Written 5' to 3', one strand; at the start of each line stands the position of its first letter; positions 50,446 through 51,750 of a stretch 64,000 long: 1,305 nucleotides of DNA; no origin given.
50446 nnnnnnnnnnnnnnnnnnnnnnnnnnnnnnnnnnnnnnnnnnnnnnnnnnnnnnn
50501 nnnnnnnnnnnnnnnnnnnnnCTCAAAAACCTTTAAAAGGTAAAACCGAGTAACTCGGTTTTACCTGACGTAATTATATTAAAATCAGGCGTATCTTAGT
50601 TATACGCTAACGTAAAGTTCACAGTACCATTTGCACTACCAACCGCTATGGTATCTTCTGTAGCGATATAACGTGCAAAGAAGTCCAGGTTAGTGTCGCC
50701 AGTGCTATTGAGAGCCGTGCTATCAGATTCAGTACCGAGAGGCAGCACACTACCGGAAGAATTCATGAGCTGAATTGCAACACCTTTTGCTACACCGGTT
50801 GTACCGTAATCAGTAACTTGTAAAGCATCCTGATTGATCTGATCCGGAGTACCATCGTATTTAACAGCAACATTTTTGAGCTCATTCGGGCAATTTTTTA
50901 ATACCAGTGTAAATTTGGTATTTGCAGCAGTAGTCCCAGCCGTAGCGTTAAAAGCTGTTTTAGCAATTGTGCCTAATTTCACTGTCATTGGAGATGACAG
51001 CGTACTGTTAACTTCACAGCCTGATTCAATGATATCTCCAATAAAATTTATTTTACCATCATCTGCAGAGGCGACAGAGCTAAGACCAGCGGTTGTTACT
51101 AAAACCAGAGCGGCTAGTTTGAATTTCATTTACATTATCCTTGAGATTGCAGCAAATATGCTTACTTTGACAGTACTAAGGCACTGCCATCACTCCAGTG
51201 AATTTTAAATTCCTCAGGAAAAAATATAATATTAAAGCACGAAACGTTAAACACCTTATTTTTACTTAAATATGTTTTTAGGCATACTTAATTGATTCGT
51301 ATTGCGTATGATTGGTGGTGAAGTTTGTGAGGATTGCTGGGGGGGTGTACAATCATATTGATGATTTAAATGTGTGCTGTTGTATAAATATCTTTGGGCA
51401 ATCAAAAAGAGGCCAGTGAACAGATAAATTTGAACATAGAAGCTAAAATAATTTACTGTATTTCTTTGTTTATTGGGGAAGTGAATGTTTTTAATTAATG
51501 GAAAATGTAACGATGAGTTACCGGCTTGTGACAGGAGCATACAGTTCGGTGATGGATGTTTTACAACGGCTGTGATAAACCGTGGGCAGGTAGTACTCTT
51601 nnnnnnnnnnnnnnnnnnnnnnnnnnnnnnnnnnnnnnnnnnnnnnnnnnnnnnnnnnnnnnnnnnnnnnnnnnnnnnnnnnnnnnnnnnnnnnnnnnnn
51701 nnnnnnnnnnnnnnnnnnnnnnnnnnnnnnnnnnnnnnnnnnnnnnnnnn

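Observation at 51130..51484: AT-rich divergent control region with no linked regulator and a G7 tract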

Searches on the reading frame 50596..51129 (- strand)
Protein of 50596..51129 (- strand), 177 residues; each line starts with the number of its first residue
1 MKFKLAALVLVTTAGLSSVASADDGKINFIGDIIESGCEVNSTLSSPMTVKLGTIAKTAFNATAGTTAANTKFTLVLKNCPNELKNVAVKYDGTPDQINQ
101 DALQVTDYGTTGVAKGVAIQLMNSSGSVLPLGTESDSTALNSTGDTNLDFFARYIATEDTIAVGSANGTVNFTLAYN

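Call 14: find_encoding_contigs(protein=window:50596-51129:-, flank=6000, max_places=10)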
Protein window:50596-51129:- (177 aa): 23 contigs read that carry it; 10 places shown.
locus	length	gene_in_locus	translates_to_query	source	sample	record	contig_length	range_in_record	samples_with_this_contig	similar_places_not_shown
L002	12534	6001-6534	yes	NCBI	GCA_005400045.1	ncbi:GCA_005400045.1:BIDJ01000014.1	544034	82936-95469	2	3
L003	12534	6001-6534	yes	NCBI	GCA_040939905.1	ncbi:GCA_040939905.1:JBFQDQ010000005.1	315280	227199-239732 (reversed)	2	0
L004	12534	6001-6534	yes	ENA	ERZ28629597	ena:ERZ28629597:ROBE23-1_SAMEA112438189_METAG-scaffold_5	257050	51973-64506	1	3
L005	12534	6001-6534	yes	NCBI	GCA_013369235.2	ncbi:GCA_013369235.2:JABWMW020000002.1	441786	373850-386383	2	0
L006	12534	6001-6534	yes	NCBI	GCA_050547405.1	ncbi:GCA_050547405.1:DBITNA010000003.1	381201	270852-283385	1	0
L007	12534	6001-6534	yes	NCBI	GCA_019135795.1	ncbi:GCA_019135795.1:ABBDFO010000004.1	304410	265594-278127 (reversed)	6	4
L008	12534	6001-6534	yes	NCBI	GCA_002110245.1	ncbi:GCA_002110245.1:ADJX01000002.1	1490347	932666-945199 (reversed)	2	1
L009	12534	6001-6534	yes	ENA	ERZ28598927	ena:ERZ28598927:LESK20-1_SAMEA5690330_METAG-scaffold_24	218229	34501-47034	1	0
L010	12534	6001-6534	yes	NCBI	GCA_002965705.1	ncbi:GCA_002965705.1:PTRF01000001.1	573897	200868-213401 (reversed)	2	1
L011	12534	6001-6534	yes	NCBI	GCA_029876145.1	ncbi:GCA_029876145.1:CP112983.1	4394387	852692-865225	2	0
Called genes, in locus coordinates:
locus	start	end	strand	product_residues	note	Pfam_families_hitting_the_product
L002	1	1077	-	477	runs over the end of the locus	PF02378:PTS_EIIC, PF00367:PTS_EIIB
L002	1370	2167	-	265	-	PF01026:TatD_DNase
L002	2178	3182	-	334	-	PF13177:DNA_pol3_delta2, PF21500:HolB_lid, PF09115:DNApol3-delta_C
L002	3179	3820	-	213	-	PF02223:Thymidylate_kin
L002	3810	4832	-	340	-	PF02618:YceG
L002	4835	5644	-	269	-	PF01063:Aminotran_4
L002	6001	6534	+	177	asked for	PF00419:Fimbrial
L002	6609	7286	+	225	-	PF00345:PapD_N, PF02753:PapD_C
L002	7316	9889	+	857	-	PF13954:PapC_N, PF00577:Usher, PF13953:PapC_C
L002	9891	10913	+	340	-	-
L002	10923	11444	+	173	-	PF00419:Fimbrial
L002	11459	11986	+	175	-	PF00419:Fimbrial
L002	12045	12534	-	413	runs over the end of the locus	PF00109:ketoacyl-synt, PF00108:Thiolase_N (weak), PF02801:Ketoacyl-synt_C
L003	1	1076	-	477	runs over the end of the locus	PF02378:PTS_EIIC, PF00367:PTS_EIIB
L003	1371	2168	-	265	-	PF01026:TatD_DNase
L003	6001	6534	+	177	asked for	PF00419:Fimbrial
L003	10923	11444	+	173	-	PF00419:Fimbrial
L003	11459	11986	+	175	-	PF00419:Fimbrial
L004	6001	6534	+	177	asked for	PF00419:Fimbrial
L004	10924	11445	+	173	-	PF00419:Fimbrial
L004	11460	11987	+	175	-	PF00419:Fimbrial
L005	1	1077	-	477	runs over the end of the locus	PF02378:PTS_EIIC, PF00367:PTS_EIIB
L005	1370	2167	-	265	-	PF01026:TatD_DNase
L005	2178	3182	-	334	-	PF13177:DNA_pol3_delta2, PF21500:HolB_lid, PF09115:DNApol3-delta_C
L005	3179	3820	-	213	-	PF02223:Thymidylate_kin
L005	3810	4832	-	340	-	PF02618:YceG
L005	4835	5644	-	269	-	PF01063:Aminotran_4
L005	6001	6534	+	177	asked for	PF00419:Fimbrial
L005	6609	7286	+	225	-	PF00345:PapD_N, PF02753:PapD_C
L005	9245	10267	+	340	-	-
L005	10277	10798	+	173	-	PF00419:Fimbrial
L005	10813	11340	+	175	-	PF00419:Fimbrial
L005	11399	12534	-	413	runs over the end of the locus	PF00109:ketoacyl-synt, PF00108:Thiolase_N (weak), PF02801:Ketoacyl-synt_C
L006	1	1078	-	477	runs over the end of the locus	PF02378:PTS_EIIC, PF00367:PTS_EIIB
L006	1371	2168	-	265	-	PF01026:TatD_DNase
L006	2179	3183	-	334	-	PF13177:DNA_pol3_delta2, PF21500:HolB_lid, PF09115:DNApol3-delta_C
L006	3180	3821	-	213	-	PF02223:Thymidylate_kin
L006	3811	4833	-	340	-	PF02618:YceG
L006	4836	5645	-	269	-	PF01063:Aminotran_4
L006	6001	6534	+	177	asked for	PF00419:Fimbrial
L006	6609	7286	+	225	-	PF00345:PapD_N, PF02753:PapD_C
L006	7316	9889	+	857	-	PF13954:PapC_N, PF00577:Usher, PF13953:PapC_C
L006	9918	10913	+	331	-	-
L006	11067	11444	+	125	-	PF00419:Fimbrial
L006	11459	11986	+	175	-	PF00419:Fimbrial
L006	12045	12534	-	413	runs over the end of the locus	PF00109:ketoacyl-synt, PF00108:Thiolase_N (weak), PF02801:Ketoacyl-synt_C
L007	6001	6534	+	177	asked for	PF00419:Fimbrial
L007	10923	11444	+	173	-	PF00419:Fimbrial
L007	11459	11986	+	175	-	PF00419:Fimbrial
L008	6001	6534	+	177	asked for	PF00419:Fimbrial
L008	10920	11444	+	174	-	PF00419:Fimbrial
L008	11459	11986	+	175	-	PF00419:Fimbrial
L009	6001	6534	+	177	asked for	PF00419:Fimbrial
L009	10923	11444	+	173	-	PF00419:Fimbrial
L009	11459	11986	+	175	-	PF00419:Fimbrial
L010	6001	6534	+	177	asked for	PF00419:Fimbrial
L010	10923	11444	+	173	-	PF00419:Fimbrial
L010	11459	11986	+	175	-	PF00419:Fimbrial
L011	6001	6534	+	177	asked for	PF00419:Fimbrial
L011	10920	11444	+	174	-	PF00419:Fimbrial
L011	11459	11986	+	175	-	PF00419:Fimbrial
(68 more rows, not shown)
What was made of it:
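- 50596..51129 (-): Major fimbrial subunit (pilin) gene, 177 aa. Pfam PF00419 (call 14).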

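Call 15: search_protein_families(proteins=[window:50596-51129:-], library=ncbifam)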
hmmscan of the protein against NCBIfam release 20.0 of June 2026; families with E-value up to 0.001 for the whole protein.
window:50596-51129:- (177 aa): 21 families
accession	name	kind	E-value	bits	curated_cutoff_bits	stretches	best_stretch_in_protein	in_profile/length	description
NF011817.0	PRK15289.1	equivalog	5.3e-30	104.6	203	1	7-176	9-188/190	chaperone-usher fimbrial major subunit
NF052362.1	FimF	equivalog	3.3e-24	85.4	200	1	1-177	1-175/175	type 1 fimbrial adaptor subunit FimF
NF052361.1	FimI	equivalog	4.6e-23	81.8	300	1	8-177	13-179/179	type 1 fimbrial minor subunit FimI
NF011756.0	PRK15209.1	equivalog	1.2e-21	76.9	221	1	3-177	6-174/174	long polar fimbrial major subunit LpfA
NF011741.1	PRK15194.1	equivalog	5.1e-20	72.2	140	1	4-176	9-184/185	type 1 fimbrial major subunit FimA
NF011738.0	PRK15191.1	equivalog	1.3e-19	70.7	238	1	17-177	15-172/172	fimbrial protein BcfF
NF007402.0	PRK09934.1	equivalog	9.3e-19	67.8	168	1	8-177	9-171/171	fimbria assembly protein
NF011752.0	PRK15205.1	equivalog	1e-15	58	169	1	6-177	11-176/176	long polar fimbrial protein LpfE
NF011737.0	PRK15190.1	equivalog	3e-14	53.1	240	1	7-176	10-180/181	fimbrial protein BcfE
NF052363.1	FimG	equivalog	5.7e-13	48.9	220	1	6-176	7-166/166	type 1 fimbrial minor subunit FimG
NF011757.0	PRK15210.1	equivalog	1.6e-12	48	241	1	23-176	33-193/194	fimbrial protein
NF011747.0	PRK15200.1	equivalog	3.6e-12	46.1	210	1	5-176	8-176/177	type 1 fimbrial protein subunit FimI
NF011835.0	PRK15307.1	equivalog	1.3e-09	37.9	259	1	2-177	5-201/201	major fimbrial protein StkA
NF007276.0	PRK09733.1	equivalog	1.5e-09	37.9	189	1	3-177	4-183/183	fimbrial-like protein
NF011821.1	PRK15293.1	equivalog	1.9e-09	37.5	300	1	6-176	10-184/185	fimbrial protein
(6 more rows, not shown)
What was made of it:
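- On Gamma-type (Fim/Lpf/Sti-like) chaperone-usher fimbrial operon: NCBIfam and Pfam hits (calls 14, 15).
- Checked: The pilin, chaperone and usher are confirmed by NCBIfam and Pfam hits (calls 14, 15).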

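Call 31: list_cluster_members(proteins=[window:50596-51129:-, window:51485-52294:+])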
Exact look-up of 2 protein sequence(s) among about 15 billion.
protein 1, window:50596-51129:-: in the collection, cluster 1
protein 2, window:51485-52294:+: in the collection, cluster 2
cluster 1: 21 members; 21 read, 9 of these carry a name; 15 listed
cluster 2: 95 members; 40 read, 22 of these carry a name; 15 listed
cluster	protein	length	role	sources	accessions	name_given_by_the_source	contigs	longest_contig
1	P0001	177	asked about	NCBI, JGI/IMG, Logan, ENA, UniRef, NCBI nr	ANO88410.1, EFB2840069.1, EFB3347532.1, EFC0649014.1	fimbrial protein [Escherichia coli] | Fimbrial protein n=3 Tax=Escherichia TaxID=561 RepID=A0AAI9B6F7_ECOLX | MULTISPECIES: fimbrial protein [Escherichia]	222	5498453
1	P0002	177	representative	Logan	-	-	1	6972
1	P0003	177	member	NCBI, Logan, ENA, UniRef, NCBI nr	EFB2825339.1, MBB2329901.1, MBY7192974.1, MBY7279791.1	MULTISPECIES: fimbrial protein [Escherichia] | fimbrial protein n=1 Tax=Escherichia TaxID=561 RepID=UPI001581CF6F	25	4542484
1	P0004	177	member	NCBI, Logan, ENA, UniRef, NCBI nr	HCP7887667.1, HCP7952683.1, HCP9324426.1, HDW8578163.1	TPA: fimbrial protein [Escherichia coli] | fimbrial protein n=1 Tax=Escherichia coli TaxID=562 RepID=UPI0017AE8BDD | fimbrial protein [Escherichia coli]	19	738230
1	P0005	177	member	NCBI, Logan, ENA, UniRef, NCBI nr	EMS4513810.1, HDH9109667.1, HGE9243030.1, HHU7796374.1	TPA: fimbrial protein [Escherichia coli] | fimbrial protein n=1 Tax=Escherichia coli TaxID=562 RepID=UPI0017A4E677 | fimbrial protein [Escherichia coli]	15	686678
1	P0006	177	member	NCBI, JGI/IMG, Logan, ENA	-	major type 1 subunit fimbrin (pilin)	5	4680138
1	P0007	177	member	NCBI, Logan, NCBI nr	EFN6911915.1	type 1 fimbrial protein [Escherichia coli O10]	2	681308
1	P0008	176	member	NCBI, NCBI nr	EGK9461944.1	fimbrial protein, partial [Escherichia coli] | fimbrial protein [Escherichia coli]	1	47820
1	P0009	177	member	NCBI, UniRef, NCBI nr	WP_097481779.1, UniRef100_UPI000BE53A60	fimbrial protein [Escherichia coli] | fimbrial protein n=1 Tax=Escherichia coli TaxID=562 RepID=UPI000BE53A60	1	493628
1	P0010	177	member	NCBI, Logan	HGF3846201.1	TPA: fimbrial protein [Escherichia coli]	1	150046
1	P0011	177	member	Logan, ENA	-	-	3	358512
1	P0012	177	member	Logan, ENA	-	-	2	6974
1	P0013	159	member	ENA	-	-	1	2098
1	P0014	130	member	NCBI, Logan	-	-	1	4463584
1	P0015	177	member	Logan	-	-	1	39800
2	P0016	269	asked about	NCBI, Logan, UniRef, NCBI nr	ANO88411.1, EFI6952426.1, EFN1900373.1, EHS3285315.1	aminodeoxychorismate lyase [Escherichia coli] | Aminodeoxychorismate lyase n=1 Tax=Escherichia coli TaxID=562 RepID=A0AAI9B5V9_ECOLX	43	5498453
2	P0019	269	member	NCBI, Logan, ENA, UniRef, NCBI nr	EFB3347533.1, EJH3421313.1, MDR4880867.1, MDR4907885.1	aminodeoxychorismate lyase [Escherichia coli H605] | Aminodeoxychorismate lyase n=2 Tax=Escherichia TaxID=561 RepID=A0AAJ3U0V9_ECOLX | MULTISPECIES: aminodeoxychorismate lyase [Escherichia]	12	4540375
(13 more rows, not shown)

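Call 32: find_encoding_contigs(protein=P0016, flank=1000, max_places=10)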
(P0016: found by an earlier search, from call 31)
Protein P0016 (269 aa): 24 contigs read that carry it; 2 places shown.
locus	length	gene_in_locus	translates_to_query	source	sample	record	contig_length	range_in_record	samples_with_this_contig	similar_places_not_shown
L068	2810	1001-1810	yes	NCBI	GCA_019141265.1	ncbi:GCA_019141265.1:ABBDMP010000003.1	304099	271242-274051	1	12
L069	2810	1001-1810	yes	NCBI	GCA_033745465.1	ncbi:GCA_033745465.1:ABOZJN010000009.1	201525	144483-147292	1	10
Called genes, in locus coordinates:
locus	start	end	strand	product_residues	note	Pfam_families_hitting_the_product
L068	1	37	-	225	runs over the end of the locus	PF00345:PapD_N, PF02753:PapD_C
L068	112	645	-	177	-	PF00419:Fimbrial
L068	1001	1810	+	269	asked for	PF01063:Aminotran_4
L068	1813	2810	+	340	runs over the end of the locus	PF02618:YceG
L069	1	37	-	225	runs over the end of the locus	PF00345:PapD_N, PF02753:PapD_C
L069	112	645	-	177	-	PF00419:Fimbrial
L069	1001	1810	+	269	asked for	PF01063:Aminotran_4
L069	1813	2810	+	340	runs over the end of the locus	PF02618:YceG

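Call 33: find_encoding_contigs(protein=P0003, flank=1000, max_places=10)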
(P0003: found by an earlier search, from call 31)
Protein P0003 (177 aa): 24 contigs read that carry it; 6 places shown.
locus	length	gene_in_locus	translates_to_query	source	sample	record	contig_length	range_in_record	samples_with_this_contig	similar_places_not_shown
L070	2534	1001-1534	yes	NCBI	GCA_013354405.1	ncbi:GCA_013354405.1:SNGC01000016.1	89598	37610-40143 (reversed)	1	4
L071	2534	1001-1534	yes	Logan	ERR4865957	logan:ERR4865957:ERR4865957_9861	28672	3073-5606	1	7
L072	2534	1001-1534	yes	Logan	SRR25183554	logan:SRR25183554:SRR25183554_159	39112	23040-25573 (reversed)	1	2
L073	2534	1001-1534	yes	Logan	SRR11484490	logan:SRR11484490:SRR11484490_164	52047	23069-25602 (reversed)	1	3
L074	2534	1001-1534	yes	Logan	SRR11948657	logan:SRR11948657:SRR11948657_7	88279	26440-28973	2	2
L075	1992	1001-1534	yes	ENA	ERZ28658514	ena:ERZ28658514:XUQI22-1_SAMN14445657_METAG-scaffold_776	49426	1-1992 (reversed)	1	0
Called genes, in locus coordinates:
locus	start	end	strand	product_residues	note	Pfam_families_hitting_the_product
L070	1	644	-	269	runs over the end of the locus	PF01063:Aminotran_4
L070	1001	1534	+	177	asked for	PF00419:Fimbrial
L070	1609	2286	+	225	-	PF00345:PapD_N, PF02753:PapD_C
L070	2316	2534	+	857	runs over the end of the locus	PF13954:PapC_N, PF00577:Usher, PF13953:PapC_C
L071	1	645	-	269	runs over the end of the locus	PF01063:Aminotran_4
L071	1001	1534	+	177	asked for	PF00419:Fimbrial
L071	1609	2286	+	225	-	PF00345:PapD_N, PF02753:PapD_C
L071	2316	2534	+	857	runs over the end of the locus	PF13954:PapC_N, PF00577:Usher, PF13953:PapC_C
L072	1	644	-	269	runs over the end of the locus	PF01063:Aminotran_4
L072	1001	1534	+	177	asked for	PF00419:Fimbrial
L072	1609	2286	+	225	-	PF00345:PapD_N, PF02753:PapD_C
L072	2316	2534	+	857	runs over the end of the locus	PF13954:PapC_N, PF00577:Usher, PF13953:PapC_C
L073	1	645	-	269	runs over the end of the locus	PF01063:Aminotran_4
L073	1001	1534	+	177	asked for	PF00419:Fimbrial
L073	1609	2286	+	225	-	PF00345:PapD_N, PF02753:PapD_C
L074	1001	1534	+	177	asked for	PF00419:Fimbrial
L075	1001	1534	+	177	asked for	PF00419:Fimbrial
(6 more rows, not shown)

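Call 34: find_encoding_contigs(protein=P0004, flank=1000, max_places=10)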
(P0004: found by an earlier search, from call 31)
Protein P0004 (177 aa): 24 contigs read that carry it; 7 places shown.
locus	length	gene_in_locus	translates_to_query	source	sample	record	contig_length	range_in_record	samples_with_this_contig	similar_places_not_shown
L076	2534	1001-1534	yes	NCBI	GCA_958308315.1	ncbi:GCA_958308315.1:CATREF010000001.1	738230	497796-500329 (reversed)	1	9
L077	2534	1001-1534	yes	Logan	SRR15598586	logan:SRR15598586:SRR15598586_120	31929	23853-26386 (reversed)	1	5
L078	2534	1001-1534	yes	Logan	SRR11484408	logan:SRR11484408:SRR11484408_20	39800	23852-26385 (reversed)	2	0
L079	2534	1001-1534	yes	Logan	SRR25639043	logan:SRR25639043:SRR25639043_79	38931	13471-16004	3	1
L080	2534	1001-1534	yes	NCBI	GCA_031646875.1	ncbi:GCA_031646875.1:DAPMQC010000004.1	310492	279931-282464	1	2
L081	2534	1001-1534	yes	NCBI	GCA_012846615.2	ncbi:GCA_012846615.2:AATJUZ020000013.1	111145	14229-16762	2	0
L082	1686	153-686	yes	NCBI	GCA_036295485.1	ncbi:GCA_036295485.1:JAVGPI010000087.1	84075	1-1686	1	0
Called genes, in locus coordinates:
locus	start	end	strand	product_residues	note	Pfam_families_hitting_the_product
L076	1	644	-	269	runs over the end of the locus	PF01063:Aminotran_4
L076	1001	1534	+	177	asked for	PF00419:Fimbrial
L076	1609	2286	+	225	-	PF00345:PapD_N, PF02753:PapD_C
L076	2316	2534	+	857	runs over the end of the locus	PF13954:PapC_N, PF00577:Usher, PF13953:PapC_C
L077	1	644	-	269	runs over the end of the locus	PF01063:Aminotran_4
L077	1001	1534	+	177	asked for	PF00419:Fimbrial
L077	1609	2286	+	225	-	PF00345:PapD_N, PF02753:PapD_C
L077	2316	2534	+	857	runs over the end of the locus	PF13954:PapC_N, PF00577:Usher, PF13953:PapC_C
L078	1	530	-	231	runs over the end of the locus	PF01063:Aminotran_4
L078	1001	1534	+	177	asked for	PF00419:Fimbrial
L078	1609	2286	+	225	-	PF00345:PapD_N, PF02753:PapD_C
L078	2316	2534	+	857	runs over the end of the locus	PF13954:PapC_N, PF00577:Usher, PF13953:PapC_C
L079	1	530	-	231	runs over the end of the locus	PF01063:Aminotran_4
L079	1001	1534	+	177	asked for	PF00419:Fimbrial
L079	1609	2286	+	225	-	PF00345:PapD_N, PF02753:PapD_C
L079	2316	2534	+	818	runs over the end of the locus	PF13954:PapC_N, PF00577:Usher, PF13953:PapC_C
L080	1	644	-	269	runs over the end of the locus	PF01063:Aminotran_4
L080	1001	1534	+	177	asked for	PF00419:Fimbrial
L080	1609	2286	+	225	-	PF00345:PapD_N, PF02753:PapD_C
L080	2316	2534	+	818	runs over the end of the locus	PF13954:PapC_N, PF00577:Usher, PF13953:PapC_C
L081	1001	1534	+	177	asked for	PF00419:Fimbrial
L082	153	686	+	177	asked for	PF00419:Fimbrial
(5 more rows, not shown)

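Call 35: find_encoding_contigs(protein=P0005, flank=1000, max_places=10)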
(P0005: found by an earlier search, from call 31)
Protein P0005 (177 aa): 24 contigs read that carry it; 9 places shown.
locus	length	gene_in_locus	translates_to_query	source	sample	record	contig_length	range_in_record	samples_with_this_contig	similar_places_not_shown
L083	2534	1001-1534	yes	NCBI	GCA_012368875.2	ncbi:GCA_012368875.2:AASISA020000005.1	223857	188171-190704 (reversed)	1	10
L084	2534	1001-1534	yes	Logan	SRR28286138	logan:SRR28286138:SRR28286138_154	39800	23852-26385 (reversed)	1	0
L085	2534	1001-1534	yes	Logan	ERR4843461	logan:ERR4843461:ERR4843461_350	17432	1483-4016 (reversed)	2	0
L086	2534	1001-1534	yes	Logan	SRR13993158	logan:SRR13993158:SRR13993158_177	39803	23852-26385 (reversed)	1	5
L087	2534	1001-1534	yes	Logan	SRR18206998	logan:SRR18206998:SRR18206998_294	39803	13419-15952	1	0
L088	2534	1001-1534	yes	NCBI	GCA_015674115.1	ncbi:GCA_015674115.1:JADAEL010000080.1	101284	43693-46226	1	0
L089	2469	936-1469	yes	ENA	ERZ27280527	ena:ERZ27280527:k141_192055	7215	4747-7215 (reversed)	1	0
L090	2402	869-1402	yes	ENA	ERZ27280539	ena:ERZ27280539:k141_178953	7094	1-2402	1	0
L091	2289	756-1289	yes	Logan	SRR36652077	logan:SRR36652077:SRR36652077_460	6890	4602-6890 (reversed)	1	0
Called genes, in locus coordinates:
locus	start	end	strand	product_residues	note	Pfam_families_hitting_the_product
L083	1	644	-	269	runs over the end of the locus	PF01063:Aminotran_4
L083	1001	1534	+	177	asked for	PF00419:Fimbrial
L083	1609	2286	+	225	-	PF00345:PapD_N, PF02753:PapD_C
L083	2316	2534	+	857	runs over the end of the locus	PF13954:PapC_N, PF00577:Usher, PF13953:PapC_C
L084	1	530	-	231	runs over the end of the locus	PF01063:Aminotran_4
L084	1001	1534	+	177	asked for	PF00419:Fimbrial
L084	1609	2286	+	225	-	PF00345:PapD_N, PF02753:PapD_C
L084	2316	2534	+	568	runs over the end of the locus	PF13954:PapC_N, PF00577:Usher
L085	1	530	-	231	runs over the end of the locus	PF01063:Aminotran_4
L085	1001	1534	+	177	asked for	PF00419:Fimbrial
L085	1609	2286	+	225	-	PF00345:PapD_N, PF02753:PapD_C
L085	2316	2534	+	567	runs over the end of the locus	?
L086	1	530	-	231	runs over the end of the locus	PF01063:Aminotran_4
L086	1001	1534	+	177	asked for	PF00419:Fimbrial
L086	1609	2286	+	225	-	PF00345:PapD_N, PF02753:PapD_C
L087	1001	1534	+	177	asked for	PF00419:Fimbrial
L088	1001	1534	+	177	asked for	PF00419:Fimbrial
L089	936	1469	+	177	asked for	PF00419:Fimbrial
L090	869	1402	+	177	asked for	PF00419:Fimbrial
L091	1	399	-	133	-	?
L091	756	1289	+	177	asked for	PF00419:Fimbrial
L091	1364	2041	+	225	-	PF00345:PapD_N, PF02753:PapD_C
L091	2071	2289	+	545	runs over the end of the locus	PF13954:PapC_N, PF00577:Usher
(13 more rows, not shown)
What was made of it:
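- The operon is independently truncated in several strains, which suggests relaxed selection (calls 14, 34, 35).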

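Call 41: find_encoding_contigs(protein=P0019, flank=700, max_places=10)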
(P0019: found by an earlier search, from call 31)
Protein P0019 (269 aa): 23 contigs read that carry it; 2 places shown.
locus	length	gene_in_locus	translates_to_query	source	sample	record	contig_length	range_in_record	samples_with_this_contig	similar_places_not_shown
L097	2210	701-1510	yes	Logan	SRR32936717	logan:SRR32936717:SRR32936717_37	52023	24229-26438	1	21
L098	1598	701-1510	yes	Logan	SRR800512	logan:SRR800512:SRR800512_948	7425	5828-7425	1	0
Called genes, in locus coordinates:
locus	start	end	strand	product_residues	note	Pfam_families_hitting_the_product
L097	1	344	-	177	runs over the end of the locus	PF00419:Fimbrial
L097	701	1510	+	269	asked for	PF01063:Aminotran_4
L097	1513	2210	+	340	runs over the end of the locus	PF02618:YceG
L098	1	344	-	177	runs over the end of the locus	PF00419:Fimbrial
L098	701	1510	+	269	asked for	PF01063:Aminotran_4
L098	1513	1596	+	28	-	?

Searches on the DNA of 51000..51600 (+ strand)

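Call 4: search_dna_similar(query=window:51000-51600:+, collection=ecoli_genomes, mode=near, max_rows=30)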
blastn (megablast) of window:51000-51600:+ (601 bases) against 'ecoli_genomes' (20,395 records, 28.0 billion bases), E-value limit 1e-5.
No match.

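Call 8: search_dna_similar(query=window:51000-51600:+, collection=ecoli_genomes, mode=distant, max_rows=10)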
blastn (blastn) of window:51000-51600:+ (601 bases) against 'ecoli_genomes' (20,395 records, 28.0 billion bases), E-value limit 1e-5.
No match.
